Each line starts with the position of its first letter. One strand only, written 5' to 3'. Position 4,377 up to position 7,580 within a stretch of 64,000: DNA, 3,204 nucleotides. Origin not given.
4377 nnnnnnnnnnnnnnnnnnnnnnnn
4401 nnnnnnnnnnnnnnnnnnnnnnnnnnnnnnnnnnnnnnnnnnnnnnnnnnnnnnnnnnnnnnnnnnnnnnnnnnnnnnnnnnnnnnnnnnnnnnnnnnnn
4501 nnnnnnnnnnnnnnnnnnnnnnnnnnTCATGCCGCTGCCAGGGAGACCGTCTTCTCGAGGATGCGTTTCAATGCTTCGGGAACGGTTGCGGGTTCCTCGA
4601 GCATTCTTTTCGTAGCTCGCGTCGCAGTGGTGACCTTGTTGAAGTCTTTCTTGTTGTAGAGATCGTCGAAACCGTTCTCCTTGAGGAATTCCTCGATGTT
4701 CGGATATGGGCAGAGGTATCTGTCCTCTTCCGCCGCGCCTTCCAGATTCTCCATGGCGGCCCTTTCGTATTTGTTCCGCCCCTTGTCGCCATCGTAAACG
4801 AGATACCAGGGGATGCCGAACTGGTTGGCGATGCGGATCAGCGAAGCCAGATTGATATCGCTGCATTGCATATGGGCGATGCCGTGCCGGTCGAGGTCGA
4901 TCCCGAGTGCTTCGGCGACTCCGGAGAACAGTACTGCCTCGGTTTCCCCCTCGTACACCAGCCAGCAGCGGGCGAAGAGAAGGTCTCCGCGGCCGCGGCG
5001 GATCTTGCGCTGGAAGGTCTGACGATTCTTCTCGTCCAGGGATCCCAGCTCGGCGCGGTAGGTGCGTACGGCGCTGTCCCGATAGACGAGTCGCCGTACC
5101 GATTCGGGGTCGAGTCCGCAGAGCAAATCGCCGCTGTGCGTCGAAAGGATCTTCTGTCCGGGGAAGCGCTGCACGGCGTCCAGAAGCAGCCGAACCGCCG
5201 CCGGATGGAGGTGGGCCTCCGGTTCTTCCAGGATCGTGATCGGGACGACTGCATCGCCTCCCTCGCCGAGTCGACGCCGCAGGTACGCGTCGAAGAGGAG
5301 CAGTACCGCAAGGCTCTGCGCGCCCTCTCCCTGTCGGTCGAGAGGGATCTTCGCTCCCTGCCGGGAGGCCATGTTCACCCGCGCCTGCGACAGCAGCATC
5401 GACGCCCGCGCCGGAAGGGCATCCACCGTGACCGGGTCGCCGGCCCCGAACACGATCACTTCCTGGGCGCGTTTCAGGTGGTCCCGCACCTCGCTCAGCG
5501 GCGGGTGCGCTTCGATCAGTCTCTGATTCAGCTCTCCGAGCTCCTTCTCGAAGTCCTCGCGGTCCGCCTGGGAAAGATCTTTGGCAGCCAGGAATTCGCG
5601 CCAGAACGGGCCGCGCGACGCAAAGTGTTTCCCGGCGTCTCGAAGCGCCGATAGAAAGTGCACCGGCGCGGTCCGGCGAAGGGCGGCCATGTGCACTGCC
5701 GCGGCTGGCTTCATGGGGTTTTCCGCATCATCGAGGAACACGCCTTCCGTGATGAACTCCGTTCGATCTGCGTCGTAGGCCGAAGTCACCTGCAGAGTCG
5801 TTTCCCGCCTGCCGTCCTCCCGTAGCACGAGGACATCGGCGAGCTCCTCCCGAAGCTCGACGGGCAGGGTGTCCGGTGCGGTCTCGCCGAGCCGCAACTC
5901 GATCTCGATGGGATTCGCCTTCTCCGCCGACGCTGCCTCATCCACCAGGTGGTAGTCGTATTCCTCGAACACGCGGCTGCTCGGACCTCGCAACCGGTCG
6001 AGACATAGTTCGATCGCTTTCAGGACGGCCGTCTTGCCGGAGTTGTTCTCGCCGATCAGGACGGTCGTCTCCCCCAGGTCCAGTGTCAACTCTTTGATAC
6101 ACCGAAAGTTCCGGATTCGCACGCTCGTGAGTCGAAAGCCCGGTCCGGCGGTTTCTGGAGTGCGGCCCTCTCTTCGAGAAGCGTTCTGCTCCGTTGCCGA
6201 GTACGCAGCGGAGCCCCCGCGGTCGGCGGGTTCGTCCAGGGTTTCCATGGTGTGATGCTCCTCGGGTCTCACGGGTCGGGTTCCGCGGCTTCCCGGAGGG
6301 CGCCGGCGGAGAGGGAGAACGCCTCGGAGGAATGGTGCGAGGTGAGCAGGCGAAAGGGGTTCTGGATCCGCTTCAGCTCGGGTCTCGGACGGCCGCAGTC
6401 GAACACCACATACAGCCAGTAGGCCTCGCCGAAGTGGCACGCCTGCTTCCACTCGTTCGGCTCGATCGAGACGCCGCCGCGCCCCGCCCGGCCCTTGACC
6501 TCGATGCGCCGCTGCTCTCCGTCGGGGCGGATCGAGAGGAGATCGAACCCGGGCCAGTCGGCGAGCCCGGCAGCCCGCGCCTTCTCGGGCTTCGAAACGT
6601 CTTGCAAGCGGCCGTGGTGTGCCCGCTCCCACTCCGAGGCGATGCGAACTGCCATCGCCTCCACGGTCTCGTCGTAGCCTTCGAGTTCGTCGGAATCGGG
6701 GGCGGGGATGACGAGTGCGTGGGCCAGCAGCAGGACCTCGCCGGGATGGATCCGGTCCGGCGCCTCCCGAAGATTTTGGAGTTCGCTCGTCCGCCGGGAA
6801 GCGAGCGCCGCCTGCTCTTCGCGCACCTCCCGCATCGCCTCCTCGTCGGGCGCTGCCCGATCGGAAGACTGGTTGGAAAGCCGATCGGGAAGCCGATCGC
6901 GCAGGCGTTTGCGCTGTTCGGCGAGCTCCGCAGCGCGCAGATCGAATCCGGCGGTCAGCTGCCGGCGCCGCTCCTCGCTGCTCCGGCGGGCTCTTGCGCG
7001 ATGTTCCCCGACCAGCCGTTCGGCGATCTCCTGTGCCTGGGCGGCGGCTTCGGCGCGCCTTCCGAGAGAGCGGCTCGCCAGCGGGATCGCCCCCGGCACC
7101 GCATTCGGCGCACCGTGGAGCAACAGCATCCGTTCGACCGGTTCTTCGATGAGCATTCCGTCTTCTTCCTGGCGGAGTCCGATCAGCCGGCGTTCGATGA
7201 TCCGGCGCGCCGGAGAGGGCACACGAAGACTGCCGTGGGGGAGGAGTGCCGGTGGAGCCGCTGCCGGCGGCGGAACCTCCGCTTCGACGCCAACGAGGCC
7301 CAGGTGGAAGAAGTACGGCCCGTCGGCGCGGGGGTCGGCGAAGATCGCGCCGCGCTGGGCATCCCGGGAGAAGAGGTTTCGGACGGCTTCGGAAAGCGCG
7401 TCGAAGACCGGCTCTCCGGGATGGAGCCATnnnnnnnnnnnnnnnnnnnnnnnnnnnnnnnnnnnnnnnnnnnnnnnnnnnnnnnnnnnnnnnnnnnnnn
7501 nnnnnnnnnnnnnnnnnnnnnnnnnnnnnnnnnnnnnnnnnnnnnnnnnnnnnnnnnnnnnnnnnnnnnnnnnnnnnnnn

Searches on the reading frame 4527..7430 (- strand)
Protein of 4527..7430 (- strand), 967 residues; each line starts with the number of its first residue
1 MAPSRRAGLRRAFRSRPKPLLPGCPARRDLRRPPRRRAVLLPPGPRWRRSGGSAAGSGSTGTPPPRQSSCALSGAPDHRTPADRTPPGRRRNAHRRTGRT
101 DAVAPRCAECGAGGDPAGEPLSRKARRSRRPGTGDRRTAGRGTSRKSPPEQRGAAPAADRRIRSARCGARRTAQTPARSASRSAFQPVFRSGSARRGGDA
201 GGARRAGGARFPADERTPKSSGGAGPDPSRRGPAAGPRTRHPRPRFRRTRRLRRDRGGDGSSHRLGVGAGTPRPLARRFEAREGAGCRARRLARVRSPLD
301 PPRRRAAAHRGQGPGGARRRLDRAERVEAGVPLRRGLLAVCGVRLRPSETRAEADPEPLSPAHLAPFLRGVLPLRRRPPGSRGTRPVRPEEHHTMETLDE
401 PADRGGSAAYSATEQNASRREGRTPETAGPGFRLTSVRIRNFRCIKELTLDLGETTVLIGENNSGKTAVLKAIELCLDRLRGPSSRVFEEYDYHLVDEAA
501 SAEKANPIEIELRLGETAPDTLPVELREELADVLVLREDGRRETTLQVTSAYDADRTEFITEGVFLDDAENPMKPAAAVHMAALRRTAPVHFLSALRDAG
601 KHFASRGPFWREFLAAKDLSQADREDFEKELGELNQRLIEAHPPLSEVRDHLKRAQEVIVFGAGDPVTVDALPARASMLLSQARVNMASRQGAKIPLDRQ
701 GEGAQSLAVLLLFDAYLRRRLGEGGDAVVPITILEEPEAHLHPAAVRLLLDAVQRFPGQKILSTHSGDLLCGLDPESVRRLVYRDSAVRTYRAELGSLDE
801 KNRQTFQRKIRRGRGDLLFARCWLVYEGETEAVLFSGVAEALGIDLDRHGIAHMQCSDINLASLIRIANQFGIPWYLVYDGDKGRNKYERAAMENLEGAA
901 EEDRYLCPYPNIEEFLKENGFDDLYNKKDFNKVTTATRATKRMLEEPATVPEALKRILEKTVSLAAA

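Call 5: search_protein_families(library=pfam, proteins=[window:4527-7430:-], max_evalue=0.1)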
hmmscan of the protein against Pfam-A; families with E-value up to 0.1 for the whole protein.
window:4527-7430:- (967 aa): 8 families
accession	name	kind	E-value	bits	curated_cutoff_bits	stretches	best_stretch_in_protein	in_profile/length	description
PF11398.14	DUF2813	-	1.8e-32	113.6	21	1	434-811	3-368/372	Protein of unknown function (DUF2813)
PF13175.12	AAA_15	-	1.1e-26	94.8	32.1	2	434-480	3-50/374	AAA ATPase domain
PF13304.12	AAA_21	-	2.9e-16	60.9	27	2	690-770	228-302/304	AAA domain, putative AbiEii toxin, Type IV TA system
PF20469.4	OLD-like_TOPRIM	-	1.3e-13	51.7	23.2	1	818-882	1-67/67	Overcoming lysogenization defect protein-like, TOPRIM domain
PF13476.12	AAA_23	-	8.3e-09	36.8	27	1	436-512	1-79/201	AAA domain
PF02463.25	SMC_N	-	0.0002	21.3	40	1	434-478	2-49/220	RecF/RecN/SMC N terminal domain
PF00005.33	ABC_tran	-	0.0072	17.4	25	1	448-474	6-32/137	ABC transporter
PF13555.12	AAA_29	-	0.045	13.9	27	0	446-475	15-44/61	P-loop containing region of AAA domain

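Call 6: search_protein_families(library=padloc, proteins=[window:4527-7430:-], max_evalue=0.1)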
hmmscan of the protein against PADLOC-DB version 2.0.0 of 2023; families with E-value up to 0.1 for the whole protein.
window:4527-7430:- (967 aa): 145 families (the best 25 are shown)
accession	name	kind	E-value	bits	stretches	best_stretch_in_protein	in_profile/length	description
PDLC00094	GajA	-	7.7e-154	511.3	1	433-935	2-508/569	AAA ATPase domain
PDLC00062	GajA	-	7.7e-107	356.3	2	433-784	2-358/639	AAA ATPase domain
PDLC00067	GajA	-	2e-74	249.1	1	433-930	4-507/604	AAA ATPase domain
PDLC00070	GajA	-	1.6e-48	163.8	1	433-895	2-462/596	AAA ATPase domain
PDLC00090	GajA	-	1.2e-32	111.5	1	433-888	2-483/659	AAA ATPase domain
PDLC00066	GajA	-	3.3e-32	109.8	2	724-887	274-438/567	AAA ATPase domain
PDLC00092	GajA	-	4.3e-31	106.1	2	578-862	162-448/604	AAA ATPase domain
PDLC00096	GajA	-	4.4e-31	106.3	1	434-868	3-434/630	AAA ATPase domain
PDLC00071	GajA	-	4.6e-31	106.3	1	434-894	3-448/588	AAA ATPase domain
PDLC00075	GajA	-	1.8e-30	104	1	433-887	2-426/536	AAA ATPase domain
PDLC02358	Old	-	1.7e-29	101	1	433-889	3-455/578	Old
PDLC02979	AriA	-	3.1e-29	100.9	1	434-767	3-370/373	-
PDLC00099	GajA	-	9e-29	98.9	2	728-867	298-439/626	AAA ATPase domain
PDLC00086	GajA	-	1.2e-26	91.7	1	433-887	2-469/600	AAA ATPase domain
PDLC00080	GajA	-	6.8e-26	89.2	2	730-921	293-466/622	AAA ATPase domain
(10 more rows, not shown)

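Call 7: search_protein_families(library=ncbifam, proteins=[window:4527-7430:-], max_evalue=0.1)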
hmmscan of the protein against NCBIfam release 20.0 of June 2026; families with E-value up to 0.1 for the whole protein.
window:4527-7430:- (967 aa): 20 families
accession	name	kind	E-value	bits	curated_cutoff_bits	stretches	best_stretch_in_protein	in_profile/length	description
NF047739.1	antiphage_MADS3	equivalog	9.8e-14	51.3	420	2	435-576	3-146/427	methylation-associated defense system AAA family ATPase MAD3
NF041760.1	PtuA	equivalog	1.1e-11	44.3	500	2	431-477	49-96/524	retron Ec78 anti-phage system effector ATPase PtuA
NF038234.1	retron_eff_Eco8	equivalog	1.2e-10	40.7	250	2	434-481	3-51/679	retron Eco8 family effector endonuclease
TIGR00611.2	recf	equivalog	5.3e-08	32.4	172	1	434-477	1-45/339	DNA replication/repair protein RecF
TIGR00634.1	recN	equivalog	1.8e-05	23.9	407.85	1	434-506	2-74/563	DNA repair protein RecN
NF002572.0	PRK02224.1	equivalog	0.00038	18.9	1087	1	433-475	2-45/888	DNA double-strand break repair ATPase Rad50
NF010680.0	PRK14079.1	equivalog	0.00047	19.3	386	1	433-477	2-47/349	recombination protein F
NF053563.1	Rkd4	equivalog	0.0025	16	860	1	433-477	2-47/747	arcadin-4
NF008121.0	PRK10869.1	equivalog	0.0064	15.1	418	1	434-478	2-47/553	DNA repair protein RecN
NF000355.4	ribo_prot_ABC_F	equivalog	0.01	14.8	380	0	447-473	333-359/499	ribosomal protection-like ABC-F family protein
TIGR01166.1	cbiO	subfamily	0.017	14.6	211.8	0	448-477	13-42/190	cobalt ABC transporter, ATP-binding protein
NF041035.1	Rad50_Halo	equivalog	0.018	13.4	1000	1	433-473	2-43/883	DNA double-strand break repair ATPase Rad50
TIGR03185.1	DNA_S_dndD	equivalog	0.019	13.4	245.85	1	457-517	31-94/650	DNA sulfur modification protein DndD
NF045487.1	ASRP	equivalog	0.028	13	300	0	447-478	9-39/593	archaea-specific SMC-related protein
NF003034.1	PRK03918.1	equivalog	0.034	12.1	700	0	433-477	2-47/878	DNA double-strand break repair ATPase Rad50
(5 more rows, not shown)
